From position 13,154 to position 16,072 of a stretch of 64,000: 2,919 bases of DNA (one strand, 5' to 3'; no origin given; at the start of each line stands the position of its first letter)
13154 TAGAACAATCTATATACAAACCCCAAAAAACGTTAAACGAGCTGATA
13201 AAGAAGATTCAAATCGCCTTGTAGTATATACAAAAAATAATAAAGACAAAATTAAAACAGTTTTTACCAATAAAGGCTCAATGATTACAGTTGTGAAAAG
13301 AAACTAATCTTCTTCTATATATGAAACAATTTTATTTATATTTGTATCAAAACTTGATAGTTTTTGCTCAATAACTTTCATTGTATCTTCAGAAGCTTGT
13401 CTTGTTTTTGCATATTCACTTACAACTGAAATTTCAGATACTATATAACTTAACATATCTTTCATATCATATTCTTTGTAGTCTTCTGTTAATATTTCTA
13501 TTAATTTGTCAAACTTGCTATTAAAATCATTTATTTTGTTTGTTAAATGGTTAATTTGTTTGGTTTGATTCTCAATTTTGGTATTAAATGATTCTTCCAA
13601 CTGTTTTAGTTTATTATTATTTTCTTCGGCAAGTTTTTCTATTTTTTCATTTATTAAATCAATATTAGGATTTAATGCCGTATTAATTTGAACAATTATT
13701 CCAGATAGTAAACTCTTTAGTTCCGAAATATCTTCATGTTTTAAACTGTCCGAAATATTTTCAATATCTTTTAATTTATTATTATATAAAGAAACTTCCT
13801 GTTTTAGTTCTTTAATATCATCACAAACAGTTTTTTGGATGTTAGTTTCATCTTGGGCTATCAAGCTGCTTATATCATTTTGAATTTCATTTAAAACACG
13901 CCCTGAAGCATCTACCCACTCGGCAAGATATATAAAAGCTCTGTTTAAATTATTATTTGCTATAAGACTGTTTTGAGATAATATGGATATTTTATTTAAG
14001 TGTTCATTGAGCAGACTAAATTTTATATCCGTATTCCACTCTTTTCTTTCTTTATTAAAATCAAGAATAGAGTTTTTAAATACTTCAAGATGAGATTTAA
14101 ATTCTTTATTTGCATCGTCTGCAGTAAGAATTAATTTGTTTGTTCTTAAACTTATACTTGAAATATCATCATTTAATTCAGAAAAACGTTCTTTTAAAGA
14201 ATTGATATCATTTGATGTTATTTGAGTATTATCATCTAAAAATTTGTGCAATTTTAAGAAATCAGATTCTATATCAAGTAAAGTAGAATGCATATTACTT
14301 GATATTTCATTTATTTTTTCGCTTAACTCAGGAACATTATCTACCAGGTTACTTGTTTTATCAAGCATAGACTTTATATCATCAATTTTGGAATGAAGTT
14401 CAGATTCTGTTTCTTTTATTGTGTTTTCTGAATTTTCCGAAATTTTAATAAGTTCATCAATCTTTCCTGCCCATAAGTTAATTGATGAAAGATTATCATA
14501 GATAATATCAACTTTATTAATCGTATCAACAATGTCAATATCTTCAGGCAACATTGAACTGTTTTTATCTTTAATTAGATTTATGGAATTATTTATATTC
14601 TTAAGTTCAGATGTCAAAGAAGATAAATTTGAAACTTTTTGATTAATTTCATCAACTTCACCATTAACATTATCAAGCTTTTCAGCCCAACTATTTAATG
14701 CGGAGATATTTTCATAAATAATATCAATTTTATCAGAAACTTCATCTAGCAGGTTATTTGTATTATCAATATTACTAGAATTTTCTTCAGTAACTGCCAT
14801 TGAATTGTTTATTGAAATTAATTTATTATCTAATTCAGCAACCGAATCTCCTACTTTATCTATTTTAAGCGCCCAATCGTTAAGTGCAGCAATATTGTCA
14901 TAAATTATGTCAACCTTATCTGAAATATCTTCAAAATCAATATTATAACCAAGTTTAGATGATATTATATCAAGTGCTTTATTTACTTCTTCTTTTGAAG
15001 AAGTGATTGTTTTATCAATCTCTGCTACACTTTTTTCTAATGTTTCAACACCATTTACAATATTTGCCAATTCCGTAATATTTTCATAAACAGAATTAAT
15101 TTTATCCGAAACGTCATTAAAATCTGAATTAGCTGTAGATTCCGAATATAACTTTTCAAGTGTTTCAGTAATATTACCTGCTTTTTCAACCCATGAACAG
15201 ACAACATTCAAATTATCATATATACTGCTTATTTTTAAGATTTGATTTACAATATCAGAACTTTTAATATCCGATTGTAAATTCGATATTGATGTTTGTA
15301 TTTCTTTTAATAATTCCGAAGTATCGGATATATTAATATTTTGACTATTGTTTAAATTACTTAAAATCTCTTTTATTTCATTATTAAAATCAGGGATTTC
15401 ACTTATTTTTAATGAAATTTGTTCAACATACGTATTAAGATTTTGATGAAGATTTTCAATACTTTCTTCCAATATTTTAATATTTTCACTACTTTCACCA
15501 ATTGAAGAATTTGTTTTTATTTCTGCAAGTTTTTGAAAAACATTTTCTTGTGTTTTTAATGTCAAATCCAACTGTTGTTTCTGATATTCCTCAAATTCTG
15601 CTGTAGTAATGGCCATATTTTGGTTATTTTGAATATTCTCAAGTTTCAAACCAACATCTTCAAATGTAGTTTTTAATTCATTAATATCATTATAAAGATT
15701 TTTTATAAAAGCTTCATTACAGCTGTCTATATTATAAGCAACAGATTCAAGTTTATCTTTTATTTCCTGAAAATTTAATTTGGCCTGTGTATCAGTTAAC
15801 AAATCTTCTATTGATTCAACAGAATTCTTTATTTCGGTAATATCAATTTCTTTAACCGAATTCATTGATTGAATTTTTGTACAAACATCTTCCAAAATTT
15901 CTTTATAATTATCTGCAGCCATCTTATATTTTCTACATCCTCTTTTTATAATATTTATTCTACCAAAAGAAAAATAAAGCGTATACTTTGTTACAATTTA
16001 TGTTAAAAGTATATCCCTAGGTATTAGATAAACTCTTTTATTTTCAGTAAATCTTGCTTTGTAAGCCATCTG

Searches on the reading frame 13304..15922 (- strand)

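Call 10: search_protein_families(library=pfam, proteins=[window:13304-15922:-], max_evalue=0.01)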
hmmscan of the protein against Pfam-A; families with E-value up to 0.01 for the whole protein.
window:13304-15922:- (872 aa): 7 families
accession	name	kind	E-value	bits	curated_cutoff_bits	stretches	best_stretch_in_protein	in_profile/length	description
PF01442.23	Apolipoprotein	-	3.3e-08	33.9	90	1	688-809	53-179/190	Apolipoprotein A1/A4/E domain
PF04108.17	ATG17_like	-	3.7e-06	27.1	43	0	479-624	112-268/355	Autophagy protein ATG17-like domain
PF07889.17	DUF1664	-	0.0011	19.5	34.6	0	287-372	38-121/124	Protein of unknown function (DUF1664)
PF06103.16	DUF948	-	0.0025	18.4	37.2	0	385-448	28-85/89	Bacterial protein of unknown function (DUF948)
PF05531.17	NPV_P10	-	0.0031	18.4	29.8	0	359-409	11-61/75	Nucleopolyhedrovirus P10 protein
PF04136.21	COG3_N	-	0.0034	17.8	27.9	0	346-453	5-113/147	Conserved oligomeric Golgi complex subunit 3, N-terminal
PF22638.1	FlgK_D1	-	0.0073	16.3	28.6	1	768-835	56-120/233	Flagellar hook-associated protein FlgK helical domain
